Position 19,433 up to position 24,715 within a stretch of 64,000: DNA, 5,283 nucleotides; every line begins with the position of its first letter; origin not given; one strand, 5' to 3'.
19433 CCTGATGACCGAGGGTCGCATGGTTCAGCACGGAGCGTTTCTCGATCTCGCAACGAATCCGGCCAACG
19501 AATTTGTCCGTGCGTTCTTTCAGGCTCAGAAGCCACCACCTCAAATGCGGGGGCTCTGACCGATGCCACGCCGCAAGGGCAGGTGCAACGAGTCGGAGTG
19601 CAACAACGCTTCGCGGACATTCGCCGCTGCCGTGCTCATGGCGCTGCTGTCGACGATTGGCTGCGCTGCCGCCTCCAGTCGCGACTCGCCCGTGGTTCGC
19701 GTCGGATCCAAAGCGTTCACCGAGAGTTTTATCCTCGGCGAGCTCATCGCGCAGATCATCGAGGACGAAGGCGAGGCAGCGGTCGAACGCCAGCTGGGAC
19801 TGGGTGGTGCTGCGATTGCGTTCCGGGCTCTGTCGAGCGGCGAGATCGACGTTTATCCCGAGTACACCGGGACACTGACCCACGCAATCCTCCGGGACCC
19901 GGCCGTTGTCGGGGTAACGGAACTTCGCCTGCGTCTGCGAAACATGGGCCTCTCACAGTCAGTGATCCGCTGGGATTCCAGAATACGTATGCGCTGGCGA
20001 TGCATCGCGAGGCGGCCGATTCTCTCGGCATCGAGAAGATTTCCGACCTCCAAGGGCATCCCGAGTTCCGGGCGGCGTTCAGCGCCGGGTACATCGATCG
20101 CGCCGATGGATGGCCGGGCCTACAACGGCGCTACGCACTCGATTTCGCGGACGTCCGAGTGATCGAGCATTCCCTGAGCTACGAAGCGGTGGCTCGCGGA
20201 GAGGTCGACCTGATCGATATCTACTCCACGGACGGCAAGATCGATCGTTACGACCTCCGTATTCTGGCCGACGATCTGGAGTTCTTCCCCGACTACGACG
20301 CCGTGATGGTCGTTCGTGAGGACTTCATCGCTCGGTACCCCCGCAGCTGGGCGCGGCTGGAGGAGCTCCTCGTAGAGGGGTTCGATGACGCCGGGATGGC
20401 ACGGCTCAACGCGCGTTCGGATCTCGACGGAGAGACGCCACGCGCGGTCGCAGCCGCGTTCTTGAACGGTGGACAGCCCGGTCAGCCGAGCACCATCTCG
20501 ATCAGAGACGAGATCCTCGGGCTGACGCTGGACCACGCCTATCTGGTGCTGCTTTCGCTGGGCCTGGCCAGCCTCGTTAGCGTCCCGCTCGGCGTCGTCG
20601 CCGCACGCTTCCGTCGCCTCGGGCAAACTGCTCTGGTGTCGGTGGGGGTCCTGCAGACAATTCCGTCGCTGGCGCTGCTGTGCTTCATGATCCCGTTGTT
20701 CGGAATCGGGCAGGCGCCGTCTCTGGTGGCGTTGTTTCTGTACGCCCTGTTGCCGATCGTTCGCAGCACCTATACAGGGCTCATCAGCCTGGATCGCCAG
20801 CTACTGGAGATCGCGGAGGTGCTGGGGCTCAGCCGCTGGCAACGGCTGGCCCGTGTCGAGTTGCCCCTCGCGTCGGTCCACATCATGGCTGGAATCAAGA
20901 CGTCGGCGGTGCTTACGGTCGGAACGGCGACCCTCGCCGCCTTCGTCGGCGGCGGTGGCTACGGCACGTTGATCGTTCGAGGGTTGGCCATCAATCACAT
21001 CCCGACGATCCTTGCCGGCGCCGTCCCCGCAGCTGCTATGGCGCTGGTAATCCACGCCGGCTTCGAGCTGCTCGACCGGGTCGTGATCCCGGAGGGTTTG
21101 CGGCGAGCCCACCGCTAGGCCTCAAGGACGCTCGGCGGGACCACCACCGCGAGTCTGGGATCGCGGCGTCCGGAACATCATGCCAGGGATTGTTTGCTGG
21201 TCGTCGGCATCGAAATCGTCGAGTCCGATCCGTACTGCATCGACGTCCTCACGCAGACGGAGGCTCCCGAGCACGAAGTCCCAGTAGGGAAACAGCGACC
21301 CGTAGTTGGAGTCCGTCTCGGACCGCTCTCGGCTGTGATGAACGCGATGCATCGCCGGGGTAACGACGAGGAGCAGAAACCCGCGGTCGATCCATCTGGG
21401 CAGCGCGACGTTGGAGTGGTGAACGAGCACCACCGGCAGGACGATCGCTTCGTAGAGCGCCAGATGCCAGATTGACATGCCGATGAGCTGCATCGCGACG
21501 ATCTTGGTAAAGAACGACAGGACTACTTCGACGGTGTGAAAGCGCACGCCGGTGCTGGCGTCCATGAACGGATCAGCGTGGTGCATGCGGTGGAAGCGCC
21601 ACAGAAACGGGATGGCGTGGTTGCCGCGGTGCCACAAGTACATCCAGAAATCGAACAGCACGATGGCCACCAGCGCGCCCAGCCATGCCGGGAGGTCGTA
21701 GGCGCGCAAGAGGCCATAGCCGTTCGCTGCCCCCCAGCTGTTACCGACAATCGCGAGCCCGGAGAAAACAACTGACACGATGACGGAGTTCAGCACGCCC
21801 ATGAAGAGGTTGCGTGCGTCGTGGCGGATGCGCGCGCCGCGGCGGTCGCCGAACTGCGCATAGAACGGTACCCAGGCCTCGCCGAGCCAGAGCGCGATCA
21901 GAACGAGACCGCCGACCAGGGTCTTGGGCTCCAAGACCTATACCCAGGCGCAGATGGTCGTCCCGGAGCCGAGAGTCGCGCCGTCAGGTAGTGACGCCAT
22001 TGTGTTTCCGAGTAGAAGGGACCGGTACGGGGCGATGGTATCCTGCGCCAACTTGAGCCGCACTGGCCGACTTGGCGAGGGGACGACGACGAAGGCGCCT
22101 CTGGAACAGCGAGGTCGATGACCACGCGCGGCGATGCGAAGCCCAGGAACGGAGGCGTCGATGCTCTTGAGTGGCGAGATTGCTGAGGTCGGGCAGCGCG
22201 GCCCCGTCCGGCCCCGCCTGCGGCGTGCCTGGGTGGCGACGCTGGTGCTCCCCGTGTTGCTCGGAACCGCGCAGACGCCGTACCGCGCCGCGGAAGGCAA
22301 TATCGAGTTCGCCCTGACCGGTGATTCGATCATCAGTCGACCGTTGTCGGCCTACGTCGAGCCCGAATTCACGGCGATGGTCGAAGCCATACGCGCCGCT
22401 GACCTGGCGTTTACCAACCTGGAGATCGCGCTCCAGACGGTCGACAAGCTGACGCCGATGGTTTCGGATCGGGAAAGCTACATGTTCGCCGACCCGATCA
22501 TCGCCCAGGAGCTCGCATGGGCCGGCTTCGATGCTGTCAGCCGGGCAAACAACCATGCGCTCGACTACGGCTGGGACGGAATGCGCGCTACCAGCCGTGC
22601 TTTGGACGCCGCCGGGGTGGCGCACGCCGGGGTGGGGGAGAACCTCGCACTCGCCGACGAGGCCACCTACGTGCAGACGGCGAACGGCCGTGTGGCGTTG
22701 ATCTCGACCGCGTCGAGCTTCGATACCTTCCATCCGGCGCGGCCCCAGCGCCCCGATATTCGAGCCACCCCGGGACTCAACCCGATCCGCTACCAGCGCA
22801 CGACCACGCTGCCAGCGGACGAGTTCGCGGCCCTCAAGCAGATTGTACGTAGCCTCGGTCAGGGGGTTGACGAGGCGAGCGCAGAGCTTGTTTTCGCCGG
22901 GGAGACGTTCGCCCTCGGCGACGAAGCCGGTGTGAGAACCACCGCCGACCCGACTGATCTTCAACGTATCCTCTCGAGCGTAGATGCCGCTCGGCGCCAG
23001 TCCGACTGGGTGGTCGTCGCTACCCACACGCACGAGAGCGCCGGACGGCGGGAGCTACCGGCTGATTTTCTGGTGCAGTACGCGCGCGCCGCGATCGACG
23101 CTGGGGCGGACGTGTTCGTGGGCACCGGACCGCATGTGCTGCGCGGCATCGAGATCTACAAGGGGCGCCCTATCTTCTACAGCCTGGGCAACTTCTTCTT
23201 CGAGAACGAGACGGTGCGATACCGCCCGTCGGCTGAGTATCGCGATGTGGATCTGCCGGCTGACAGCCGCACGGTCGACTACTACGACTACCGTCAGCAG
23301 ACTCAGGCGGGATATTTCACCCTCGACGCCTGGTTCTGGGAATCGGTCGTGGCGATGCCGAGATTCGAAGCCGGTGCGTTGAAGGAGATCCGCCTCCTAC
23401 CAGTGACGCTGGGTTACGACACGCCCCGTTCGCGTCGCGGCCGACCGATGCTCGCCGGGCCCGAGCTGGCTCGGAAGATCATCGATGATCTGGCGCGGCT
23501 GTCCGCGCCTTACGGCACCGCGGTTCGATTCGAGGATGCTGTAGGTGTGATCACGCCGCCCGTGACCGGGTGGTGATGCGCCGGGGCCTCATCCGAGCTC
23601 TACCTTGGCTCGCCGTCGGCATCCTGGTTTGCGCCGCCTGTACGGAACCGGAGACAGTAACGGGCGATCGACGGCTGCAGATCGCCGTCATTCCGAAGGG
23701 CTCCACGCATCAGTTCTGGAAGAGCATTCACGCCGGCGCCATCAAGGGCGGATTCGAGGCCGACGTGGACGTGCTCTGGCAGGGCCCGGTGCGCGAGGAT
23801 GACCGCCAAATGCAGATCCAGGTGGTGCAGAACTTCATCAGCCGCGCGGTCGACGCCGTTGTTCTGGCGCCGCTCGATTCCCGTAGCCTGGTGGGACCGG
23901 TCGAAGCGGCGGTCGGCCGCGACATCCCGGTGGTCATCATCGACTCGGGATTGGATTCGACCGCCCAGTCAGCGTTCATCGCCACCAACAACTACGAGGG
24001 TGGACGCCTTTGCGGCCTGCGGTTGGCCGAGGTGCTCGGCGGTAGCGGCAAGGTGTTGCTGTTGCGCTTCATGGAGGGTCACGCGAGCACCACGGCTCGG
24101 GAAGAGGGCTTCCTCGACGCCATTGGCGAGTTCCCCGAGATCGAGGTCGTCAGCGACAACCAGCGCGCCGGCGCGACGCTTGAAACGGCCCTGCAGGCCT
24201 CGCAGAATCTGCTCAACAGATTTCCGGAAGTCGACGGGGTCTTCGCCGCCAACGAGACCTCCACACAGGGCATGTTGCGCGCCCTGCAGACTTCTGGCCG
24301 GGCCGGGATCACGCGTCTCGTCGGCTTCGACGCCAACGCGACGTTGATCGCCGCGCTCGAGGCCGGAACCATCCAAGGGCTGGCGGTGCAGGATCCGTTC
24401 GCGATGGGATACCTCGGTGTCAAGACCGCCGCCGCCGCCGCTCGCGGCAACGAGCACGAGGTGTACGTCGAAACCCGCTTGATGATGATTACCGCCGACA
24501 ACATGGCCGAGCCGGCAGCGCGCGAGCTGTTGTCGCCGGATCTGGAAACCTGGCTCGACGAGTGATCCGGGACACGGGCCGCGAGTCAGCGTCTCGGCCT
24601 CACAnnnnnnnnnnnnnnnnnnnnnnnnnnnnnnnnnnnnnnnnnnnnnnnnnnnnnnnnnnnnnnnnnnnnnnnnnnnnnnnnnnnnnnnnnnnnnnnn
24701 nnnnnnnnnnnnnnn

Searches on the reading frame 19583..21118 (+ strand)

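Call 38: search_protein_families(library=pfam, proteins=[window:19583-21118:+], max_evalue=0.00001)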
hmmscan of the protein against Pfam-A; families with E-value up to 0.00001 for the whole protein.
window:19583-21118:+ (511 aa): 2 families
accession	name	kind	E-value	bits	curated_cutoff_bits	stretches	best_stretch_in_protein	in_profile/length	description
PF04069.17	OpuAC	-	1.4e-36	126.9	21.2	1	121-295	73-256/257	Substrate binding domain of ABC-type glycine betaine transport system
PF00528.27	BPD_transp_1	-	3.5e-23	82.7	26.4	1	334-500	2-177/184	Binding-protein-dependent transport system inner membrane component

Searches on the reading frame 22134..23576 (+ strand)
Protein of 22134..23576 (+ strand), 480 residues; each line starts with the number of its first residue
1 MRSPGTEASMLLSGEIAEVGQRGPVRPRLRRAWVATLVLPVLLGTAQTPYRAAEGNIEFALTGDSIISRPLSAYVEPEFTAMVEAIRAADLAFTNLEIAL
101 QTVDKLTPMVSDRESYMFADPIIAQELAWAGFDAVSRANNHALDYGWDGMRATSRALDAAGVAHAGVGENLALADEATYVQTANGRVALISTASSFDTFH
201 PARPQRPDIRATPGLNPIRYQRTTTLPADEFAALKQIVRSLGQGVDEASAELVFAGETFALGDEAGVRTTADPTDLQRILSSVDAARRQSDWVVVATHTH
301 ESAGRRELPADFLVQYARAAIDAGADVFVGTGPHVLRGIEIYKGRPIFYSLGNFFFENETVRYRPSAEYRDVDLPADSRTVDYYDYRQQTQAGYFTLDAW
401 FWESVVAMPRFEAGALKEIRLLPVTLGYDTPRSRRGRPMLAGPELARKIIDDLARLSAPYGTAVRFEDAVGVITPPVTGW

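Call 38: search_protein_families(library=pfam, proteins=[window:22134-23576:+], max_evalue=0.00001)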
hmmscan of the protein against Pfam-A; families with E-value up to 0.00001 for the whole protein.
window:22134-23576:+ (480 aa): 1 family
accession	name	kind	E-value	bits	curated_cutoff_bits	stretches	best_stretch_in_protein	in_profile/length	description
PF09587.15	PGA_cap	-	1.2e-52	179.4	27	1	60-357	3-254/255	Bacterial capsule synthesis protein PGA_cap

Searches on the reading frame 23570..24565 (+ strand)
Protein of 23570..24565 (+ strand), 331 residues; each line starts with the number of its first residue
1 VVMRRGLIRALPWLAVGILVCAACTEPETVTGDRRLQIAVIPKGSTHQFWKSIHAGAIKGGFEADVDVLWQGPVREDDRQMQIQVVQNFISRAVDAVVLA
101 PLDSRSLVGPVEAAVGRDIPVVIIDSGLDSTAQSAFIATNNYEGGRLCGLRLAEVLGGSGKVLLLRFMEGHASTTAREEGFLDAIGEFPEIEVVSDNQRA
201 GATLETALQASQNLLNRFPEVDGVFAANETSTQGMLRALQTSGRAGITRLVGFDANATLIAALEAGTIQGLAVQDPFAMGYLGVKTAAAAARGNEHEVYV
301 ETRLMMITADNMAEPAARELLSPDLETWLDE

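Call 39: search_protein_families(library=pfam, proteins=[window:23570-24565:+], max_evalue=0.00001)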
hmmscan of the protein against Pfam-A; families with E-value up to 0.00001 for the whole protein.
window:23570-24565:+ (331 aa): 2 families
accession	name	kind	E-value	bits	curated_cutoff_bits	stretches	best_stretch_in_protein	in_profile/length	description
PF13407.12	Peripla_BP_4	-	1.4e-60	205.5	35.1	1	38-294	1-257/258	Periplasmic binding protein domain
PF00532.27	Peripla_BP_1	-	4.1e-12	46.6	22.2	1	37-251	3-213/281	Periplasmic binding proteins and sugar binding domain of LacI family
